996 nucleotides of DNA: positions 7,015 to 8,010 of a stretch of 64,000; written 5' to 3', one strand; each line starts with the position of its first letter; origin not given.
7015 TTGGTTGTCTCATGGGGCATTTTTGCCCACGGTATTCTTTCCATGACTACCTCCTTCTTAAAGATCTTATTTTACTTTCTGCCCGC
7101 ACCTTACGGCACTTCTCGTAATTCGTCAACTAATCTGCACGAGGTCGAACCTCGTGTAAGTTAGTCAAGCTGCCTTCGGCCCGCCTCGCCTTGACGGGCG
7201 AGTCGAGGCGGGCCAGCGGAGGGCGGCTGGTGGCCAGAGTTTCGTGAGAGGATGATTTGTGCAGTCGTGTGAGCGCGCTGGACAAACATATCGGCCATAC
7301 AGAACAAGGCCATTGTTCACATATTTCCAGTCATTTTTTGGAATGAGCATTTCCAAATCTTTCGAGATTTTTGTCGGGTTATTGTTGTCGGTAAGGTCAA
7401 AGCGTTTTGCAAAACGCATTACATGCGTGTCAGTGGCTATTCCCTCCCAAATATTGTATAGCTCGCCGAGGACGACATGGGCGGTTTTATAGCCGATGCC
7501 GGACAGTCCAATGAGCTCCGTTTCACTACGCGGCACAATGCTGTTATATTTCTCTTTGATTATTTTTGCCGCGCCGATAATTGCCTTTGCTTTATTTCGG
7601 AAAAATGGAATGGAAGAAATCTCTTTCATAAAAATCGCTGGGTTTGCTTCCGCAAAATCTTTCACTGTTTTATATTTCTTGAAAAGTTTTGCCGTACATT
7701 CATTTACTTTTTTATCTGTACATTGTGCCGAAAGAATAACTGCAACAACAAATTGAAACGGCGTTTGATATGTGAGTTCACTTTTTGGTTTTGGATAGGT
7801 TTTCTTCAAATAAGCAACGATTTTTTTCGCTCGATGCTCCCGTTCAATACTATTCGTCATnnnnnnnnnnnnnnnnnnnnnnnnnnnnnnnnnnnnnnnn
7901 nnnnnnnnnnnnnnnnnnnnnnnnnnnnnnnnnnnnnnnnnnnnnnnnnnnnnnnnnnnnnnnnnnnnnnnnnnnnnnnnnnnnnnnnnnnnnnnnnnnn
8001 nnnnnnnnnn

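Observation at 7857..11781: Co-directional cluster: ECF sigma, membrane anti-sigma candidate, E/K-rich protein, VKOR-type thiol oxidoreductase, secreted beta-helix membrane protein, nth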

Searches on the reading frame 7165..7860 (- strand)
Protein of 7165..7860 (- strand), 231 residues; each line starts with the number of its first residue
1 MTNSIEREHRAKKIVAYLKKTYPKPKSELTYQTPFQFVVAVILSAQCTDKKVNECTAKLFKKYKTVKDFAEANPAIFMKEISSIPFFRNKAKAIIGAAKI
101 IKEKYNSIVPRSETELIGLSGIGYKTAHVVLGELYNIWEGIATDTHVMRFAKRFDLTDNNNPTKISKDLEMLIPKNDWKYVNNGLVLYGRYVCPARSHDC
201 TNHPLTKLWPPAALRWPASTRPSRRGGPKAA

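Call 3: search_protein_families(library=pfam, proteins=[window:7165-7860:-], max_evalue=0.1)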
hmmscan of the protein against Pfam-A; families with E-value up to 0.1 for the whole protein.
window:7165-7860:- (231 aa): 4 families
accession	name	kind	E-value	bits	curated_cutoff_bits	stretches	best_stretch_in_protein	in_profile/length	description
PF00730.31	HhH-GPD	-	6.8e-21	75.1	26.2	1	39-174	1-107/108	HhH-GPD superfamily base excision DNA repair protein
PF00633.29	HHH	-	0.00014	22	24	1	104-131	1-28/30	Helix-hairpin-helix motif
PF14520.12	HHH_5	-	0.0028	18.5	27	0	115-141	3-29/57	Helix-hairpin-helix domain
PF05755.17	REF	-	0.006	16.9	25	1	61-112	130-181/206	Rubber elongation factor protein (REF)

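Call 4: search_protein_families(library=ncbifam, proteins=[window:7165-7860:-], max_evalue=0.1)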
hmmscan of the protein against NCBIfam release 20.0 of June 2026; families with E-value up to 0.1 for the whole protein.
window:7165-7860:- (231 aa): 6 families
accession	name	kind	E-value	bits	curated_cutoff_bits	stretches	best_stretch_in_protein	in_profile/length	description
TIGR01083.1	nth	equivalog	1.6e-62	210.6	211.7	1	9-200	2-192/192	endonuclease III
NF007978.0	PRK10702.1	equivalog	2.6e-34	118.7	405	1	12-201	7-195/211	endonuclease III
TIGR01084.1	mutY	equivalog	1.1e-15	58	286.5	1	29-207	23-204/277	A/G-specific adenine glycosylase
NF008132.0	PRK10880.1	equivalog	4.3e-05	22.7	427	1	29-206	26-206/351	A/G-specific adenine glycosylase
NF010488.0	PRK13910.1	equivalog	8.3e-05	22.1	471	1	54-205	14-163/290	adenine-specific DNA glycosylase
NF053634.1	MonDNAglycDR2438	equivalog_domain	0.022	14.3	400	1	115-201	109-196/219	monofunctional DNA glycosylase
